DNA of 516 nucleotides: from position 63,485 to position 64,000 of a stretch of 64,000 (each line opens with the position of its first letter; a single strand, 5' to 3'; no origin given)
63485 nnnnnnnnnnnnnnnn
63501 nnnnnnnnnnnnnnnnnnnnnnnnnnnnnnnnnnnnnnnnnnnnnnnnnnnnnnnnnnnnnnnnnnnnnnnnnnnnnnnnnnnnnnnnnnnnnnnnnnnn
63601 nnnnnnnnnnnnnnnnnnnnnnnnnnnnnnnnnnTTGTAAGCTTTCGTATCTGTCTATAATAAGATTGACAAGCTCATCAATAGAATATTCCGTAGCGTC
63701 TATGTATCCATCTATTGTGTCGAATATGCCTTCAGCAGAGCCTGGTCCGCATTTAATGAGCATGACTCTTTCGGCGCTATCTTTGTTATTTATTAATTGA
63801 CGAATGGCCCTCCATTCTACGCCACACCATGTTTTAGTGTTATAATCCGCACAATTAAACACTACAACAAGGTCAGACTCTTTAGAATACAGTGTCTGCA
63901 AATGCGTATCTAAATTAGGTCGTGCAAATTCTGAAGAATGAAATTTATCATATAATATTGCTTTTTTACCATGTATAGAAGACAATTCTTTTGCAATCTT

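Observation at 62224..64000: TIR-domain cluster with a small three-TM protein: Thoeris-like or undescribed TIR-plus-membrane-effector module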

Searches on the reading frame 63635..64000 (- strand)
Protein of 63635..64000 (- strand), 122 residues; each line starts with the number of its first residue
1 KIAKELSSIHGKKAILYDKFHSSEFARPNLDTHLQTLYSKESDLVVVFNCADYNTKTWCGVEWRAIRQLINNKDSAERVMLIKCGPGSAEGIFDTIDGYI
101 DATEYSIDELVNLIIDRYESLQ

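Call 3: search_protein_families(library=pfam, proteins=[window:63635-64000:-], max_evalue=1)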
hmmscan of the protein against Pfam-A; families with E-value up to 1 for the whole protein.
window:63635-64000:- (122 aa): 2 families
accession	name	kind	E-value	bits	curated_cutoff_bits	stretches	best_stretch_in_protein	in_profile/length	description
PF13676.11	TIR_2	-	0.00066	20.6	28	1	40-103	49-109/122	TIR domain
PF08030.17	NAD_binding_6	-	0.11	13.1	22.2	1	20-50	111-142/156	Ferric reductase NAD binding domain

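Call 4: search_protein_families(library=padloc, proteins=[window:63635-64000:-], max_evalue=1)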
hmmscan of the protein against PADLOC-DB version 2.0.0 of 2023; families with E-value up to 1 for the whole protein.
window:63635-64000:- (122 aa): 0 families

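Call 6: search_protein_families(library=ncbifam, proteins=[window:63635-64000:-], max_evalue=1)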
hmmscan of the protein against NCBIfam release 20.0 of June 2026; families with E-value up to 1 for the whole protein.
window:63635-64000:- (122 aa): 0 families
